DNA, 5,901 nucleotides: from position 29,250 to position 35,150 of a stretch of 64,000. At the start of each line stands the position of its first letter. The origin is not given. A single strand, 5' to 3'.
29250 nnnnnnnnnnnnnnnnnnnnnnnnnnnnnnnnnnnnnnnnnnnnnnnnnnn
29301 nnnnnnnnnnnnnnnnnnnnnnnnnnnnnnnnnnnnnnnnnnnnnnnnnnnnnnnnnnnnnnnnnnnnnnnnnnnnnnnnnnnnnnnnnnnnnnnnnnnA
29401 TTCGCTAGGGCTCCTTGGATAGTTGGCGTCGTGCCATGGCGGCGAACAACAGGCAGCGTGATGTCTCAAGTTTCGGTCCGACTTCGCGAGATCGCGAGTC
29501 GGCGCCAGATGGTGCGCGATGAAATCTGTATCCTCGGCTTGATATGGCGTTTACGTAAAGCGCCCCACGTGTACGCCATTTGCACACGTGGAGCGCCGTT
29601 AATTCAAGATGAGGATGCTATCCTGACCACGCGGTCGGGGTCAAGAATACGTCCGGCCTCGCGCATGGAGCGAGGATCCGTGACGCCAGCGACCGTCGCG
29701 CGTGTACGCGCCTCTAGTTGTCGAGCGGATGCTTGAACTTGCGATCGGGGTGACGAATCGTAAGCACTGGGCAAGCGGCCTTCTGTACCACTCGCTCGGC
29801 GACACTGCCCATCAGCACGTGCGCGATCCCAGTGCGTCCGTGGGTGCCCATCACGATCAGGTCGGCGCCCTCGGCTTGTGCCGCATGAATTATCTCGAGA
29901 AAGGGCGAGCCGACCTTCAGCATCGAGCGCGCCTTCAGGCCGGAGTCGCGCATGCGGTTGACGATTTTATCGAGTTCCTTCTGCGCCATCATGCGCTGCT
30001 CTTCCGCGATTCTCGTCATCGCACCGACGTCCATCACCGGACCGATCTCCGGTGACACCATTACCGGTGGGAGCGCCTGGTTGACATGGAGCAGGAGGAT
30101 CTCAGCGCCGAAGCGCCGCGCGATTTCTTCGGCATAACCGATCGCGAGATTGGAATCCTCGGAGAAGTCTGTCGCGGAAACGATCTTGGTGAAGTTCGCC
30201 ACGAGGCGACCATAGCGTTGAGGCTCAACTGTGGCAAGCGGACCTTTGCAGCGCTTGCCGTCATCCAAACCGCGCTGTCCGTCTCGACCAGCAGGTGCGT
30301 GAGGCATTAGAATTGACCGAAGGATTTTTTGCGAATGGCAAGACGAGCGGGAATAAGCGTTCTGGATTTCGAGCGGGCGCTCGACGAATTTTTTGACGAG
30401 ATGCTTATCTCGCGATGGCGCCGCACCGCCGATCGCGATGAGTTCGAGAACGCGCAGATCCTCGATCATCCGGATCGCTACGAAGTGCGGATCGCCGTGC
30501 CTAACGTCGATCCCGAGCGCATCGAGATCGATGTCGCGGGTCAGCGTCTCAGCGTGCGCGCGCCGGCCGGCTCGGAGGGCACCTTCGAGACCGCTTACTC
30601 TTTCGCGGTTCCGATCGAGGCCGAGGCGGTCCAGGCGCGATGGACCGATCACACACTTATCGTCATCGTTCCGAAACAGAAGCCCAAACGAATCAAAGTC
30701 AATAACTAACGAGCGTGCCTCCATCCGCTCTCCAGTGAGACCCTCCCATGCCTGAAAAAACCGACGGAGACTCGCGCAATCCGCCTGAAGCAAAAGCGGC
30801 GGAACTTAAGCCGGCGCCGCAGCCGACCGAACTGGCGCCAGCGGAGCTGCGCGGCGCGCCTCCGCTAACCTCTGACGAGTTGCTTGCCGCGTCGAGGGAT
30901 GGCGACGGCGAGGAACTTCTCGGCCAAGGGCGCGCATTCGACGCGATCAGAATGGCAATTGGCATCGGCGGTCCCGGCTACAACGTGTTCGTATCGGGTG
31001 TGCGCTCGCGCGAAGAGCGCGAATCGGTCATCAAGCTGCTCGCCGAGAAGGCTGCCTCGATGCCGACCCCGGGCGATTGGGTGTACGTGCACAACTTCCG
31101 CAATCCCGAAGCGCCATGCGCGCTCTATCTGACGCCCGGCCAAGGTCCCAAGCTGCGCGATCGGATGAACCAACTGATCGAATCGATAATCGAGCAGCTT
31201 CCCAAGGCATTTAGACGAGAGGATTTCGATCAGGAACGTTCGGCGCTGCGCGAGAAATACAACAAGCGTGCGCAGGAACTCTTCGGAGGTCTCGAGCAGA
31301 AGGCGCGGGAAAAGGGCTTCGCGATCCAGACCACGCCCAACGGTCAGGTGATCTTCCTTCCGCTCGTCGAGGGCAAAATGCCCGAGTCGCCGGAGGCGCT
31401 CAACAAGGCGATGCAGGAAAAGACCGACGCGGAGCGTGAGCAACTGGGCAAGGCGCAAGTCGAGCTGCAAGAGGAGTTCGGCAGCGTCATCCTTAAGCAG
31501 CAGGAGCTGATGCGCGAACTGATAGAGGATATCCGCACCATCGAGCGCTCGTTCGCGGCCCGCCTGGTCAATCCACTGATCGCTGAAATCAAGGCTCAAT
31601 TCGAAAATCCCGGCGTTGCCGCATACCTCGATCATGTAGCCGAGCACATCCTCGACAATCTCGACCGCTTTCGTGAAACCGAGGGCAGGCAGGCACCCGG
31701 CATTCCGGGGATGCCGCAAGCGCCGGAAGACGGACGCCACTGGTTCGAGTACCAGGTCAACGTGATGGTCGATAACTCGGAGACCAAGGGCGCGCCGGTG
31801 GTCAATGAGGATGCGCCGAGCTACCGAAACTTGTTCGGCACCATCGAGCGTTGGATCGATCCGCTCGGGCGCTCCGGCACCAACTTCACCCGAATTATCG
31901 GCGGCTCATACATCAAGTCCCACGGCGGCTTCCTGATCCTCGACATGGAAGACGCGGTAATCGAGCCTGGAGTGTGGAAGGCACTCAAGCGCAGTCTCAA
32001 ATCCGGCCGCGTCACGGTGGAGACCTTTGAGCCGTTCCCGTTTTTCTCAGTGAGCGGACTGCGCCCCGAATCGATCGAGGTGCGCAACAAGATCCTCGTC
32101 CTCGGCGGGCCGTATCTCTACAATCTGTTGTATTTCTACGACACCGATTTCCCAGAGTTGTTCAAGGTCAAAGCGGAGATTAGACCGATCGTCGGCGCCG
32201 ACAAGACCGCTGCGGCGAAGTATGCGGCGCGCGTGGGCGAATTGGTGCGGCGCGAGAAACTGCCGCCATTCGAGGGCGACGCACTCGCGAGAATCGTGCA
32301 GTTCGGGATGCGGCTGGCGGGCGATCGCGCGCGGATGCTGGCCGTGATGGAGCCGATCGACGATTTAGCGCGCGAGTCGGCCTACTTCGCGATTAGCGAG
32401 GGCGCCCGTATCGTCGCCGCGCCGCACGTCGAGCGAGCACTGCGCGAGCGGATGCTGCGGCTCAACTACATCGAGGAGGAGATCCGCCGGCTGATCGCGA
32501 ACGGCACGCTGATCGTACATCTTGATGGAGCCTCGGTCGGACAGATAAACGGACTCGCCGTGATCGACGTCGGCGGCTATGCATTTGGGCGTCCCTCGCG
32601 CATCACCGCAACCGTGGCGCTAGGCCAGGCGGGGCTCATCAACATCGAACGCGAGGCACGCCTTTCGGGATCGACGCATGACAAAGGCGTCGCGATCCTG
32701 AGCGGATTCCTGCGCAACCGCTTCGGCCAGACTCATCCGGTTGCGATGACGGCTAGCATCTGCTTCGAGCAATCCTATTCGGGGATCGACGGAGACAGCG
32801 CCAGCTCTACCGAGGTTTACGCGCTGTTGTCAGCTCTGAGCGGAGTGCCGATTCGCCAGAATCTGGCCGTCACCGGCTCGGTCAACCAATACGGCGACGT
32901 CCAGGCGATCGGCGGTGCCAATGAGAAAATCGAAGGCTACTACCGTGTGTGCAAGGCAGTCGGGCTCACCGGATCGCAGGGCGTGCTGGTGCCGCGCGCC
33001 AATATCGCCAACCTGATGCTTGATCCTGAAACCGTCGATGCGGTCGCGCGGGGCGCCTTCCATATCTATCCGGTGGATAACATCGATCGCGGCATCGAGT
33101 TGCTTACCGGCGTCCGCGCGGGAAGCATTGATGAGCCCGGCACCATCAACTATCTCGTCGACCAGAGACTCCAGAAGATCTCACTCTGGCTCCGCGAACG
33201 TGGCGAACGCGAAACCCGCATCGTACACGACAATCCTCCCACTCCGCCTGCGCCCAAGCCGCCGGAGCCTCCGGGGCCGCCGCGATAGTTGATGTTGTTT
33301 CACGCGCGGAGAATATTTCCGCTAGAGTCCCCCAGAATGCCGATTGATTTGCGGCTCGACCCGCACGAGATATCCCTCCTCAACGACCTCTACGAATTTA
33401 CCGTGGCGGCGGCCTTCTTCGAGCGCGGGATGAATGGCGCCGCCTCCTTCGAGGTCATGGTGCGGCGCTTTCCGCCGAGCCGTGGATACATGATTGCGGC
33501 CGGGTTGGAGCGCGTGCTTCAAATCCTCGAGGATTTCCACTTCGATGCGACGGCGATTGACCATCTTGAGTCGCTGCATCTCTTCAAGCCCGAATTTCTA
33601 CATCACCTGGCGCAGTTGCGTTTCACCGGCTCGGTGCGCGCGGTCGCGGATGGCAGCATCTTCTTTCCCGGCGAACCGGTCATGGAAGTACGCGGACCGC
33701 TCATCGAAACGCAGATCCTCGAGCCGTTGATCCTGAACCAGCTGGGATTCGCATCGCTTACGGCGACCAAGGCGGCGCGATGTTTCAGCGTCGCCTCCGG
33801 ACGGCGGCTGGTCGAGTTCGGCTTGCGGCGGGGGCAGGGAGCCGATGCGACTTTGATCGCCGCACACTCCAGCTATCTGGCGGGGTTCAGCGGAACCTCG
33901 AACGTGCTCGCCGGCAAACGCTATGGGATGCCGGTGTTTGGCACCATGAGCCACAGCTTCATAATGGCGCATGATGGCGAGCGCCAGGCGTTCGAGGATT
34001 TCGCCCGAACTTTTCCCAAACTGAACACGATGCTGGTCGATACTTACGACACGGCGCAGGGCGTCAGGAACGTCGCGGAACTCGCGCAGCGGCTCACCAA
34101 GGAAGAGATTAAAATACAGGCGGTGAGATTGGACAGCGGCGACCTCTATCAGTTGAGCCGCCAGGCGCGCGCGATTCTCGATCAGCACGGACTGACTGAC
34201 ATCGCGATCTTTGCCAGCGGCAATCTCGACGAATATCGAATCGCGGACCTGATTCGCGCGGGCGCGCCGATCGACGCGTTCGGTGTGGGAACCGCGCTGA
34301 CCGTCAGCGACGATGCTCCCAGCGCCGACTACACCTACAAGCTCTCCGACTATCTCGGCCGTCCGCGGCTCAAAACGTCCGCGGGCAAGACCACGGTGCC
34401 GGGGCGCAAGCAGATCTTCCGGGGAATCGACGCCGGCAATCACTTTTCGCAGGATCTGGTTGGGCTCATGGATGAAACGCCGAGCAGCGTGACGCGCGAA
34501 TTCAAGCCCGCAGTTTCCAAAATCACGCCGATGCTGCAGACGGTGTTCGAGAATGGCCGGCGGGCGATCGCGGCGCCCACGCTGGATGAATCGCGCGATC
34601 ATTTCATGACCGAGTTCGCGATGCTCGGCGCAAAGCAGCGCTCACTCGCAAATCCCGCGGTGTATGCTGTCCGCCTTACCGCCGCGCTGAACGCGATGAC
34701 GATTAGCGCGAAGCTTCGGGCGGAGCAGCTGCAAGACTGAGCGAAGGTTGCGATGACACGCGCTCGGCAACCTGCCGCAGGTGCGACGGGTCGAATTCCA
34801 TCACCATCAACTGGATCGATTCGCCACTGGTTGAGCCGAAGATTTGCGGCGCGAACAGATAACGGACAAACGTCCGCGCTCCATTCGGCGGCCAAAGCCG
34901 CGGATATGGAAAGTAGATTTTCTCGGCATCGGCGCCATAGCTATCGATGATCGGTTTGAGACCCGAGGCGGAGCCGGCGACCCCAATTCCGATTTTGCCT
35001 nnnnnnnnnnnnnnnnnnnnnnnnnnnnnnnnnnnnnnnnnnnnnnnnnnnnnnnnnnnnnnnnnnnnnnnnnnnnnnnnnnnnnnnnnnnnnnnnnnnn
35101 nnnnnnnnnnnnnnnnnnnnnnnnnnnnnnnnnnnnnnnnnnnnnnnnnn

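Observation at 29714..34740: sHsp - ATPase-dead Lon-like protease (LonC-type) - NAPRTase operon, divergent from a USP gene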

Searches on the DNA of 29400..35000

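Call 14: search_rna_families(source=window, start=29400, end=35000, threshold=evalue, max_evalue=1)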
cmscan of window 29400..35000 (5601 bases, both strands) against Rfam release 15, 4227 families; matches with E-value up to 1: 0.
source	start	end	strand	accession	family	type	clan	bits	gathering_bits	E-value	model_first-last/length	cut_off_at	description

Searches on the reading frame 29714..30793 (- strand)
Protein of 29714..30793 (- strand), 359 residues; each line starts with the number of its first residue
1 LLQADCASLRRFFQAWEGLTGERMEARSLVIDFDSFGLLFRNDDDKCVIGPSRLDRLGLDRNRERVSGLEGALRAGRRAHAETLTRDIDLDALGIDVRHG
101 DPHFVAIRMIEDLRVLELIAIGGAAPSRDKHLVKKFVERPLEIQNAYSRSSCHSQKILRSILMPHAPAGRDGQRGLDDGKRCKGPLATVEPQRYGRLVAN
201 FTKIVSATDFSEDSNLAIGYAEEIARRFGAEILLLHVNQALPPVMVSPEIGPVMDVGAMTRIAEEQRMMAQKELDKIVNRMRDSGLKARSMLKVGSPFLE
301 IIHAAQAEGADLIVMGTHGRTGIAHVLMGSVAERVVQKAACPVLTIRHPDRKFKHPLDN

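Call 3: search_protein_families(library=pfam, proteins=[window:29714-30793:-], max_evalue=0.01)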
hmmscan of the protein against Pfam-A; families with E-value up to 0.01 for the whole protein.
window:29714-30793:- (359 aa): 1 family
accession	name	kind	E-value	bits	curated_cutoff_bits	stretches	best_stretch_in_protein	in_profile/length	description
PF00582.32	Usp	-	6e-32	111.6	24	1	201-347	2-141/141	Universal stress protein family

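Call 4: search_protein_families(library=ncbifam, proteins=[window:29714-30793:-], max_evalue=0.01)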
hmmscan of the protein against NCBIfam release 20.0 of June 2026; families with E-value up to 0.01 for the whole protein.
window:29714-30793:- (359 aa): 3 families
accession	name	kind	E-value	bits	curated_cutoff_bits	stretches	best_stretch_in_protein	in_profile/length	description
NF008380.0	PRK11175.1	equivalog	2e-09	36.9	227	1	295-357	248-308/313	universal stress protein UspE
NF011581.0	PRK15005.1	equivalog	5.7e-09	36.3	166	1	218-347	21-144/144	universal stress protein UspF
NF012000.0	PRK15456.1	equivalog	1.9e-05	24.8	189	1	214-347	17-142/142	universal stress protein UspG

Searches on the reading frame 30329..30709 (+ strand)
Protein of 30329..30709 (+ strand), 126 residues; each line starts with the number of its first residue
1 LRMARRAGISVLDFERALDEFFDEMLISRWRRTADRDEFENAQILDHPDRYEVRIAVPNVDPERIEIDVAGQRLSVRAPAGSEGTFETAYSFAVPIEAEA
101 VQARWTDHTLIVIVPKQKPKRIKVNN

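Call 3: search_protein_families(library=pfam, proteins=[window:30329-30709:+], max_evalue=0.01)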
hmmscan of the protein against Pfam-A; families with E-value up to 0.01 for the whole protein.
window:30329-30709:+ (126 aa): 2 families
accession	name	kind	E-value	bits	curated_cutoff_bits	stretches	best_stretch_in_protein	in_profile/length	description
PF00011.27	HSP20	-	2e-07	31.5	20.8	1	44-122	2-93/102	Hsp20/alpha crystallin family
PF17886.7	ArsA_HSP20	-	0.0079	16.2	22.5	0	49-78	2-31/63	HSP20-like domain found in ArsA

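Call 4: search_protein_families(library=ncbifam, proteins=[window:30329-30709:+], max_evalue=0.01)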
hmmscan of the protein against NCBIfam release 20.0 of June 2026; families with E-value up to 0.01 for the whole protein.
window:30329-30709:+ (126 aa): 2 families
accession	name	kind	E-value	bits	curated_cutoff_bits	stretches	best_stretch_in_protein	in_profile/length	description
NF042420.1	Hsp18_Clos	equivalog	0.0008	19.5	195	0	14-78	20-81/147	heat shock protein Hsp18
NF041800.1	Hsp20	equivalog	0.0056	16.3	140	1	44-121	78-156/162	archaeal heat shock protein Hsp20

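Call 6: search_protein_families(library=padloc, proteins=[window:30329-30709:+], max_evalue=0.01)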
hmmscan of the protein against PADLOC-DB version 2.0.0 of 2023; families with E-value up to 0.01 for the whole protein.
window:30329-30709:+ (126 aa): 0 families

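Call 65: find_homologous_proteins(query=window:30335-30706:+, max_evalue=0.001)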
Query window:30335-30706:+ (124 aa): 122 proteins with E <= 0.001 among 256 candidates; the best 120 are listed.
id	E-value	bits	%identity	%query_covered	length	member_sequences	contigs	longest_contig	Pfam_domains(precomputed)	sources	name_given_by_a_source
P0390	2.2e-71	255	96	100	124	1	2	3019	PF00011.28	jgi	jgi:HSP20 family molecular chaperone IbpA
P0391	1.8e-70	252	94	100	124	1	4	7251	PF00011.28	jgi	jgi:HSP20 family molecular chaperone IbpA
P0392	1.4e-69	250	93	100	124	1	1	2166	PF00011.28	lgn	-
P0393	2.4e-69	249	93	100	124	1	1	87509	PF00011.28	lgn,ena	-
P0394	4.1e-69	248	92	100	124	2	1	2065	PF00011.28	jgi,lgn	jgi:HSP20 family molecular chaperone IbpA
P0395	4.4e-69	248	92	100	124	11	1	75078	PF00011.28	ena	-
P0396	5.9e-69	248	91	100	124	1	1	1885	PF00011.28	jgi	jgi:HSP20 family molecular chaperone IbpA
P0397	7.8e-69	247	90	100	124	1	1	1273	PF00011.28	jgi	jgi:HSP20 family molecular chaperone IbpA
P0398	1.1e-68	247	90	100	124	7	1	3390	PF00011.28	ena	-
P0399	1.2e-68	247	92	100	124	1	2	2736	PF00011.28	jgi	jgi:HSP20 family molecular chaperone IbpA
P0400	2.8e-68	245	91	100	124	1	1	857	PF00011.28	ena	-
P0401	4.1e-68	245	91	100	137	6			PF00011.28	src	-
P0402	5.3e-68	244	90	100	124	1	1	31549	PF00011.28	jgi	jgi:HSP20 family molecular chaperone IbpA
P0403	8.2e-68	244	90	100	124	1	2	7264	PF00011.28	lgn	-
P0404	8.7e-68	244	91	100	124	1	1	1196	PF00011.28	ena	-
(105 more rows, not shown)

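Call 72: predict_structure(alignment_id=A5)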
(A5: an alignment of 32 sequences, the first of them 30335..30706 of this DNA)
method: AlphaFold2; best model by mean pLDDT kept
length: 124 residues; sequences in the alignment: 32
mean_pLDDT: 72.9   pTM: 0.58
mean pLDDT of the five models: 72.9, 72.7, 72.3, 72.1, 67.1
residues with pLDDT >= 90: 23; 70-90: 57; 50-70: 10; < 50: 34
segments of 3 or more residues with pLDDT < 50: 1-7, 10-14, 16-37
pLDDT, mean of each block of 10 residues (from residue 1): 46 48 44 49 91 82 87 79 80 90 88 88 77
secondary structure, 60 per line:
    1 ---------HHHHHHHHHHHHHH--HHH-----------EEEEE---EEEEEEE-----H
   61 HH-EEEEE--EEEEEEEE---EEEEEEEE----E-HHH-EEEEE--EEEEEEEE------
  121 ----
elements in order: H10-23 E40-44 E48-54 E64-68 E71-78 E82-89 E100-104 E107-114

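Call 75: fold_search(model_id=the predicted structure, library=pdb)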
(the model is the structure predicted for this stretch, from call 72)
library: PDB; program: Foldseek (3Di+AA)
matches with E <= 10: 925; with E <= 0.001: 83
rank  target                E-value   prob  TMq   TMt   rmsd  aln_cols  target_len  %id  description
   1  4rzk_A                1.5e-05  1.00  0.57  0.79   1.6        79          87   20  Crystal structure of Sulfolobus solfataricus Hsp20.1 ACD (released 2015-12-23)
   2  5j7n                  2.6e-05  1.00  0.57  0.64   4.0       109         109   20  Crystal structure of a small heat-shock protein from Xylella fastidiosa reveals a distinct high order structure (released 2017-04-12)
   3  5zs3_A                3.2e-05  1.00  0.55  0.60   6.4       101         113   19  Small heat shock protein from M. marinum:Form-1 (released 2019-01-30)
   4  5zs6_A                3.6e-05  1.00  0.56  0.61   6.4       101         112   19  Dodecameric structure of a small Heat Shock Protein from Mycobacterium marinum M: Form-2 (released 2019-01-30)
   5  3w1z_B                4.4e-05  1.00  0.58  0.51   9.0       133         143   14  Heat shock protein 16.0 from Schizosaccharomyces pombe (released 2013-03-13)
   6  4ylb_C                4.4e-05  1.00  0.53  0.52  10.8       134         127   11  Crystal Structure of A102D mutant of hsp14.1 from Sulfolobus solfatataricus P2 (released 2015-11-04)
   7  1gme_A                4.7e-05  1.00  0.56  0.47  14.7       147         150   21  Crystal structure and assembly of an eukaryotic small heat shock protein (released 2001-11-29)
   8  3w1z_C                4.9e-05  1.00  0.57  0.55   8.3       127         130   17  Heat shock protein 16.0 from Schizosaccharomyces pombe (released 2013-03-13)
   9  9nv4_A                4.9e-05  1.00  0.59  0.53   9.1       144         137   18  mjHSP16.5 apo-contracted (37C) (released 2025-04-16)
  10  4rzk_B                5.8e-05  1.00  0.55  0.77   1.8        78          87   20  Crystal structure of Sulfolobus solfataricus Hsp20.1 ACD (released 2015-12-23)
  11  4i88_A                6.1e-05  1.00  0.57  0.62   6.7       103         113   20  R107G HSP16.5 (released 2013-11-13)
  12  3w1z_A                6.8e-05  1.00  0.56  0.52  10.6       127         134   17  Heat shock protein 16.0 from Schizosaccharomyces pombe (released 2013-03-13)
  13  3aac_B                6.8e-05  1.00  0.54  0.56  15.2       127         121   12  Small heat shock protein hsp14.0 with the mutations of I120F and I122F in the form II crystal (released 2010-11-17)
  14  4fei                  8.4e-05  1.00  0.56  0.67   7.6        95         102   23  Hsp17.7 from Deinococcus radiodurans (released 2012-12-26)
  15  3w1z_D                8.4e-05  1.00  0.54  0.61  10.0       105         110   16  Heat shock protein 16.0 from Schizosaccharomyces pombe (released 2013-03-13)
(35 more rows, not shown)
